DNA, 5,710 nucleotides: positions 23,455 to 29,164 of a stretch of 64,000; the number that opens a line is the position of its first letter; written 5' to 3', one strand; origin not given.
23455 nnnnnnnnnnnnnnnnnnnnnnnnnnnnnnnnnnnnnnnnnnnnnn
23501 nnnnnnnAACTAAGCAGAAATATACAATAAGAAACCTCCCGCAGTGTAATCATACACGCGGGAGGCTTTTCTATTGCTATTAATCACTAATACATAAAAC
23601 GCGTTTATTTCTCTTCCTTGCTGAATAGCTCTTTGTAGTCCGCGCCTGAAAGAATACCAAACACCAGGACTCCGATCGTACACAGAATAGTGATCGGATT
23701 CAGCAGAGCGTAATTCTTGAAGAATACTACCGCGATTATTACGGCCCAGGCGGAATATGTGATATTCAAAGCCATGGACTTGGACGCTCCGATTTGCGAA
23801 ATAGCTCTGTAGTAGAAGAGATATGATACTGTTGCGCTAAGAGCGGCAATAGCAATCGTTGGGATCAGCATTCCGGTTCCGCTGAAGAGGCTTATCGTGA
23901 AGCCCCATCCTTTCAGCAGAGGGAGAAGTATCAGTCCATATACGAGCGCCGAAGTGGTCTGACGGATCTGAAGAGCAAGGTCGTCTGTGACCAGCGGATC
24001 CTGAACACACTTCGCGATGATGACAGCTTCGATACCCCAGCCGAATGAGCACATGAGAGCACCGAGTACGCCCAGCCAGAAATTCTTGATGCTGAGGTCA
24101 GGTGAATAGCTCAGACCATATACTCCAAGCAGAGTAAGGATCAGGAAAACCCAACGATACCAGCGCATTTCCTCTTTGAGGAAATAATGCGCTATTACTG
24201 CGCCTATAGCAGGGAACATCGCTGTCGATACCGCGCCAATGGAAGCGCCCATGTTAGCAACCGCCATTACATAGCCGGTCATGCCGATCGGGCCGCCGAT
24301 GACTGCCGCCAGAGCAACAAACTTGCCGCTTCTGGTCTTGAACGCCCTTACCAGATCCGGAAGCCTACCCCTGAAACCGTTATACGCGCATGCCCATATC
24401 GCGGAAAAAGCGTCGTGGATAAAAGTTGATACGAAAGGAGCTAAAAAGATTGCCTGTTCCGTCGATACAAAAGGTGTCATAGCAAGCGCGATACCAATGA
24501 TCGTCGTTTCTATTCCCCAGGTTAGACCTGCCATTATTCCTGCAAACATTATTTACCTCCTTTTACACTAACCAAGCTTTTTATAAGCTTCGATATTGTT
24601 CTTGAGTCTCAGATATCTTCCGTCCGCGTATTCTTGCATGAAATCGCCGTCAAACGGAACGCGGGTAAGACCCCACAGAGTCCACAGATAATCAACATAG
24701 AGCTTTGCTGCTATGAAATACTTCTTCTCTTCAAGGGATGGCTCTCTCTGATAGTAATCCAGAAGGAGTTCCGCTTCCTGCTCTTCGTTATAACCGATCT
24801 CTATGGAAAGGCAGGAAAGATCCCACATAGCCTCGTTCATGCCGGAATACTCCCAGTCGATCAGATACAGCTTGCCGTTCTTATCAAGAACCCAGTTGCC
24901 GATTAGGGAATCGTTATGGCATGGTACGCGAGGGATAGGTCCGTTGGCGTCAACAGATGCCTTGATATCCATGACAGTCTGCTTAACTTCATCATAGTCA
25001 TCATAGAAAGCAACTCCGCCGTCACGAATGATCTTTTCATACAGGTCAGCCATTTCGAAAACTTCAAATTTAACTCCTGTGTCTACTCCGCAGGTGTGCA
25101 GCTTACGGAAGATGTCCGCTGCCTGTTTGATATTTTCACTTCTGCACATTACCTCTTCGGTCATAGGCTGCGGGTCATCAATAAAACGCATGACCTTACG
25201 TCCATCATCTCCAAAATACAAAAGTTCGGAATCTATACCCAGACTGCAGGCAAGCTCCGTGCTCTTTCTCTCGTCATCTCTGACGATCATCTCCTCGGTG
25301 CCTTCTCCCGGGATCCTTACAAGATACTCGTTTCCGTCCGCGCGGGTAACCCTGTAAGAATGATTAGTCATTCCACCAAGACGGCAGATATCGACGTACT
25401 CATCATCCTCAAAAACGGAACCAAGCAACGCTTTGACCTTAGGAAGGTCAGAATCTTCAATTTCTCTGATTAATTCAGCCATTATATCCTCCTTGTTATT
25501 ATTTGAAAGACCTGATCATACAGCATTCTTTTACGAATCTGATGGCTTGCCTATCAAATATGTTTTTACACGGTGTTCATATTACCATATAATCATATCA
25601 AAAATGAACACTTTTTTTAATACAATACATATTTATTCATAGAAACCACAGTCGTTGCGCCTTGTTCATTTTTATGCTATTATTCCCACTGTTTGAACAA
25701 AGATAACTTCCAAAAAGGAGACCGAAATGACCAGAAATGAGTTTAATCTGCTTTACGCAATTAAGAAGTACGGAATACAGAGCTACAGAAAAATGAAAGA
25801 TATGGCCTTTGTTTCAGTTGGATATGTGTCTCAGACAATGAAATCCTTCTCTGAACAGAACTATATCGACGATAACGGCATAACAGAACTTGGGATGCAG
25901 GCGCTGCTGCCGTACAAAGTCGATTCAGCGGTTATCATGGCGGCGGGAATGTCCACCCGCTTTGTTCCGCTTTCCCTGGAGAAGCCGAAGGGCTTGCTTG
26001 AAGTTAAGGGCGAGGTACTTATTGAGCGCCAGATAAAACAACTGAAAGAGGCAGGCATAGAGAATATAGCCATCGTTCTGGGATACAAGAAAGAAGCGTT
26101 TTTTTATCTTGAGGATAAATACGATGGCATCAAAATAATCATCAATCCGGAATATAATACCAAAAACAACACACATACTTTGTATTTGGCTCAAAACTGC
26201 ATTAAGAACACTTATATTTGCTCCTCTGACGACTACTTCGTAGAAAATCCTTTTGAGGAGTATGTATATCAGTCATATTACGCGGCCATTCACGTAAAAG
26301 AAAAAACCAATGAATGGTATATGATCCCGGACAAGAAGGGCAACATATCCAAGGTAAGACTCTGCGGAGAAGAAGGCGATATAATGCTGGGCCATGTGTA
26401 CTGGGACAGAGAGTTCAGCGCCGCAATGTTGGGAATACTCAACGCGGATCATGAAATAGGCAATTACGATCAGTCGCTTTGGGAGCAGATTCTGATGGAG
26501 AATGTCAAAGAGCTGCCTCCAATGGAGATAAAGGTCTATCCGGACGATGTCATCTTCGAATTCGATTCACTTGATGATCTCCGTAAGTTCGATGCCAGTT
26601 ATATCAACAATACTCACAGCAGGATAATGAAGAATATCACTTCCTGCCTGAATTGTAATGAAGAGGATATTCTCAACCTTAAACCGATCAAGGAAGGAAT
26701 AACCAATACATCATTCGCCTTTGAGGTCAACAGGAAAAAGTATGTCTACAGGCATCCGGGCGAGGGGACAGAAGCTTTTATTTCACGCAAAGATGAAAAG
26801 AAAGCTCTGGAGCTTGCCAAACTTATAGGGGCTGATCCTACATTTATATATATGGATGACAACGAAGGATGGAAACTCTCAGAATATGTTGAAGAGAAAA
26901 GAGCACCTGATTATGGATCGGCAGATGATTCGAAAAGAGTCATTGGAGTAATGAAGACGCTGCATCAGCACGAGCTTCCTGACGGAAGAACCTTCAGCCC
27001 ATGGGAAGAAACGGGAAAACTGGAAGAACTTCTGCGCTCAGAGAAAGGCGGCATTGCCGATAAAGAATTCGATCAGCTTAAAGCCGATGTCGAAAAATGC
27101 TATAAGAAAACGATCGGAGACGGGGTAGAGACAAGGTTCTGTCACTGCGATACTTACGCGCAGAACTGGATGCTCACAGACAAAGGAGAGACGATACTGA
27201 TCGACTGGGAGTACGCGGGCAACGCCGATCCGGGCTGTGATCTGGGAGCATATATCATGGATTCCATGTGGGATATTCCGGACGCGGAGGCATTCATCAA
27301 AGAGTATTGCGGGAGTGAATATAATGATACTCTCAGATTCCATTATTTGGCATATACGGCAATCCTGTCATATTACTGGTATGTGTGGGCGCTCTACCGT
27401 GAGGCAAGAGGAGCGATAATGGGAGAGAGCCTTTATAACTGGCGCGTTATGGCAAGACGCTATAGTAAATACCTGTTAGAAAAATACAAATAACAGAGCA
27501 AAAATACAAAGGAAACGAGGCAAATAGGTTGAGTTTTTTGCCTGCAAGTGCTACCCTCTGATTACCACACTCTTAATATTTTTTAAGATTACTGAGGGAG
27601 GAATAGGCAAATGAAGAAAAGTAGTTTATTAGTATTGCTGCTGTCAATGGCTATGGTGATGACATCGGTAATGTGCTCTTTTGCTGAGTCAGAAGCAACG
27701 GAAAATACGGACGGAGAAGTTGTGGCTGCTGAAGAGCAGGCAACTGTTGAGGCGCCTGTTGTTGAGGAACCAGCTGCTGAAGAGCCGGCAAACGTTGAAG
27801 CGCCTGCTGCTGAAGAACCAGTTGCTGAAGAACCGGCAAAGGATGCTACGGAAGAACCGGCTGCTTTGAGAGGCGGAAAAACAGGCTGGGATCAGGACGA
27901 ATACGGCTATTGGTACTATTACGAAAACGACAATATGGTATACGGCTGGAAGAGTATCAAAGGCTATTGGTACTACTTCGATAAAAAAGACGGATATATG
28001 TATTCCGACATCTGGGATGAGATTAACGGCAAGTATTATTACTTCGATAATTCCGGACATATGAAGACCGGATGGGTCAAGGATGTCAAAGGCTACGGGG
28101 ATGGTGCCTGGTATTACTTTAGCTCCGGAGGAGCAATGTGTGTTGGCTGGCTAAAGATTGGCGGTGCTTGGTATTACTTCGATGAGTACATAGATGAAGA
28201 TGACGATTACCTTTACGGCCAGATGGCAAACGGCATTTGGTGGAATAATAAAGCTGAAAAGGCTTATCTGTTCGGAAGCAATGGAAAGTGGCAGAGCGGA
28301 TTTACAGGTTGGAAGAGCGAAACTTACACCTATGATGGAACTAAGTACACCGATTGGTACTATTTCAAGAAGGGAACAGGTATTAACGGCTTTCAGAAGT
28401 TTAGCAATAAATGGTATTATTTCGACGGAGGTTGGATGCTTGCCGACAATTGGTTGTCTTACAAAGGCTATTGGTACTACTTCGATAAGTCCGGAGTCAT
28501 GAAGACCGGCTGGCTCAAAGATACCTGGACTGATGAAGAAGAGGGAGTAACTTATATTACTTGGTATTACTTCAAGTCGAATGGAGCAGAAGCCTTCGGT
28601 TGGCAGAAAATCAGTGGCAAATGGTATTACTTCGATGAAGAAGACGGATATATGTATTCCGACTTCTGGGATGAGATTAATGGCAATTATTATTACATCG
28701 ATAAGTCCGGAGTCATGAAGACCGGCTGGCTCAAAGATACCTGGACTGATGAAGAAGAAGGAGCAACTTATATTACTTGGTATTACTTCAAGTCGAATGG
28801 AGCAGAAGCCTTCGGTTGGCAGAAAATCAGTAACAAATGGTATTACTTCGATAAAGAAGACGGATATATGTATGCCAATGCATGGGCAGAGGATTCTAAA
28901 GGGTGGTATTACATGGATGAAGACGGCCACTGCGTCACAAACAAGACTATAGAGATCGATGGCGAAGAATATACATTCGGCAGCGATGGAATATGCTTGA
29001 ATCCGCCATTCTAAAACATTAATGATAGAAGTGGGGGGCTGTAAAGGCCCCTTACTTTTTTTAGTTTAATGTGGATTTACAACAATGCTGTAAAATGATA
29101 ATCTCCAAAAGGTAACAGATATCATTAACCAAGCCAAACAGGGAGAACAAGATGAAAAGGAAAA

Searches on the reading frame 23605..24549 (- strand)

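Call 3: search_protein_families(library=pfam, proteins=[window:23605-24549:-])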
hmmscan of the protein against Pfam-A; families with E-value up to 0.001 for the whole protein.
window:23605-24549:- (314 aa): 1 family
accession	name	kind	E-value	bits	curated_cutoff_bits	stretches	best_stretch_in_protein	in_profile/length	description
PF00892.27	EamA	-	1.8e-14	54.6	28.2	2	2-147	5-134/135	EamA-like transporter family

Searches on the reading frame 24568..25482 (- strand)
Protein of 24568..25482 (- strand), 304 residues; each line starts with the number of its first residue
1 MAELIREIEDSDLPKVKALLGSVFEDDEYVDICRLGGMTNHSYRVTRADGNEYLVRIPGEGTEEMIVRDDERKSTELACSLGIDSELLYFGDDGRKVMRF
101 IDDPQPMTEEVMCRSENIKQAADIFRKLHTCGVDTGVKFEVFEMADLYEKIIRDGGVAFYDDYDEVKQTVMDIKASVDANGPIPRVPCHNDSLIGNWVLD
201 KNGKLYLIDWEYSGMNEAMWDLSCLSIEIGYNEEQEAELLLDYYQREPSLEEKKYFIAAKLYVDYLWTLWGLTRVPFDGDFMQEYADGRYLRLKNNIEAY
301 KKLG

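Call 3: search_protein_families(library=pfam, proteins=[window:24568-25482:-])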
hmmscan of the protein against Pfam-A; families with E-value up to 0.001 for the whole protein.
window:24568-25482:- (304 aa): 2 families
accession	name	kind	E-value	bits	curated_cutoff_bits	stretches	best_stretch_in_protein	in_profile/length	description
PF01633.27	Choline_kinase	-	1.5e-21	77.4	29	1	35-259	5-238/300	Choline/ethanolamine kinase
PF01636.29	APH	-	1.9e-12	47.9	23.2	1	36-243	7-225/239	Phosphotransferase enzyme family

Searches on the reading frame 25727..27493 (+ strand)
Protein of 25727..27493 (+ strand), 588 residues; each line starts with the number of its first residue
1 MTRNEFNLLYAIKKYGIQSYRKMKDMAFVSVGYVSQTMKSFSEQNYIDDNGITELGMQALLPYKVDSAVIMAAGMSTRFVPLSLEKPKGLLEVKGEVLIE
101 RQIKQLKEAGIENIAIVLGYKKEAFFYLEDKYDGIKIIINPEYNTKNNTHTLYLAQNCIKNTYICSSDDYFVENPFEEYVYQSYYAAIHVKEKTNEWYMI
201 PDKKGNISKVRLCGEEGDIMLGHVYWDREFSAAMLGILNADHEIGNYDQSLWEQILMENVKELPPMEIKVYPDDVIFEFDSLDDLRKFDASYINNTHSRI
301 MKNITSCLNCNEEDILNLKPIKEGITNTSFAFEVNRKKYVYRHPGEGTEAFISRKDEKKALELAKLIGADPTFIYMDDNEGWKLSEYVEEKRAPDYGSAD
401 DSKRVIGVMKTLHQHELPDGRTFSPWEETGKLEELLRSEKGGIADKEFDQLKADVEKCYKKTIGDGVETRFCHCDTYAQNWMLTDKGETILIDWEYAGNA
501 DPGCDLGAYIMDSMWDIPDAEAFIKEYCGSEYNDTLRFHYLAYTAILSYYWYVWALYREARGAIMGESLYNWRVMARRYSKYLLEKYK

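Call 3: search_protein_families(library=pfam, proteins=[window:25727-27493:+])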
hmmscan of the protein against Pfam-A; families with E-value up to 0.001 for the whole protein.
window:25727-27493:+ (588 aa): 4 families
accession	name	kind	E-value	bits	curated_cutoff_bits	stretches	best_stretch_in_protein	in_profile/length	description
PF01636.29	APH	-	8.2e-16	58.9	23.2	1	318-528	2-226/239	Phosphotransferase enzyme family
PF01633.27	Choline_kinase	-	9.4e-14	51.9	29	1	319-521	2-215/300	Choline/ethanolamine kinase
PF00483.29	NTP_transferase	-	1.2e-11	45.1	21.2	1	68-182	2-123/245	Nucleotidyl transferase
PF12804.13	NTP_transf_3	-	4.9e-10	40.2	27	1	68-155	1-79/160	MobA-like NTP transferase domain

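Call 43: search_protein_families(library=ncbifam, proteins=[window:25727-27493:+], max_evalue=0.00001)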
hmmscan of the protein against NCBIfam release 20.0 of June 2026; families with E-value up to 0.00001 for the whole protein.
window:25727-27493:+ (588 aa): 15 families
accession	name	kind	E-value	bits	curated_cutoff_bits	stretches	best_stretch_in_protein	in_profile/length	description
NF041256.1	GntI_guanitoxin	equivalog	3.3e-19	69.3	357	1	312-537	13-241/282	guanitoxin biosynthesis pre-guanitoxin N-oxide kinase GntI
TIGR02721.1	ycfN_thiK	equivalog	5.6e-17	61.7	299.45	1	322-533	5-207/256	thiamine kinase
TIGR03992.1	Arch_glmU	subfamily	6.8e-17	61.4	292.1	1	67-195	2-132/393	bifunctional sugar-1-phosphate nucleotidylyltransferase/acetyltransferase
NF041313.1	UDPGP_AglF_Halo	equivalog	1.3e-16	60.8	400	1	68-180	3-116/234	UTP--glucose-1-phosphate uridylyltransferase AglF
NF041135.1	IPPtranDIPPsyn_Thcocales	equivalog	6.6e-15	55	580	1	67-177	2-109/419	bifunctional L-myo-inositol-1-phosphate cytidylyltransferase/CDP-L-myo-inositol myo-inositolphosphotransferase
NF045665.1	NTPtran_DVU1551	equivalog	2.1e-10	40.2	315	1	67-145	2-74/359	DVU_1551 family NTP transferase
NF045761.1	NAMPUrTaseMurU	equivalog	2.6e-10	40.5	250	1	68-120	3-55/226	N-acetylmuramate alpha-1-phosphate uridylyltransferase MurU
TIGR01208.1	rmlA_long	equivalog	1.4e-09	37.3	320.25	1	68-180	2-118/353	glucose-1-phosphate thymidylyltransferase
TIGR01099.1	galU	equivalog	2.5e-08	33.8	326.8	1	66-152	2-84/261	UTP--glucose-1-phosphate uridylyltransferase GalU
TIGR03310.1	matur_MocA_YgfJ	equivalog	6.8e-08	32.7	186.45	1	67-145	1-74/188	molybdenum cofactor cytidylyltransferase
NF045697.1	MurNAcPUrMurU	equivalog_domain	4.1e-07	29.6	370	1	70-145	2-78/229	N-acetylmuramate alpha-1-phosphate uridylyltransferase MurU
NF052502.1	man1P_GTase_Rv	exception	5.8e-07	28.7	440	1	68-126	3-61/352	mannose-1-phosphate guanylyltransferase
NF053639.1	Mfer334_fam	equivalog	7.3e-07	29.2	260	1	67-169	1-110/209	pseudomurein biosynthesis protein PmurB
NF049965.1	GlMnHpPGnyltfHddC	equivalog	2.3e-06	27.4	300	1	67-173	2-109/221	D-glycero-D-manno-heptose 1-phosphate guanosyltransferase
NF041173.1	Sug_nt_acttase_Thmprot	equivalog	3.8e-06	26.1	600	1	68-192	3-129/405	bifunctional sugar-1-phosphate nucleotidylyltransferase/acetyltransferase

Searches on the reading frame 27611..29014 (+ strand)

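Call 15: search_protein_families(library=pfam, proteins=[window:27611-29014:+])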
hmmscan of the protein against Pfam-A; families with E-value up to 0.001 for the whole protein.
window:27611-29014:+ (467 aa): 2 families
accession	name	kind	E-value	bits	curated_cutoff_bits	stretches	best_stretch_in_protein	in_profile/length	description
PF19127.6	Choline_bind_3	-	1.7e-42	143.5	27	5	390-425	11-47/47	Choline-binding repeat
PF01473.26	Choline_bind_1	-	4.7e-35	118.5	20.5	3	330-348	2-19/19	Putative cell wall binding repeat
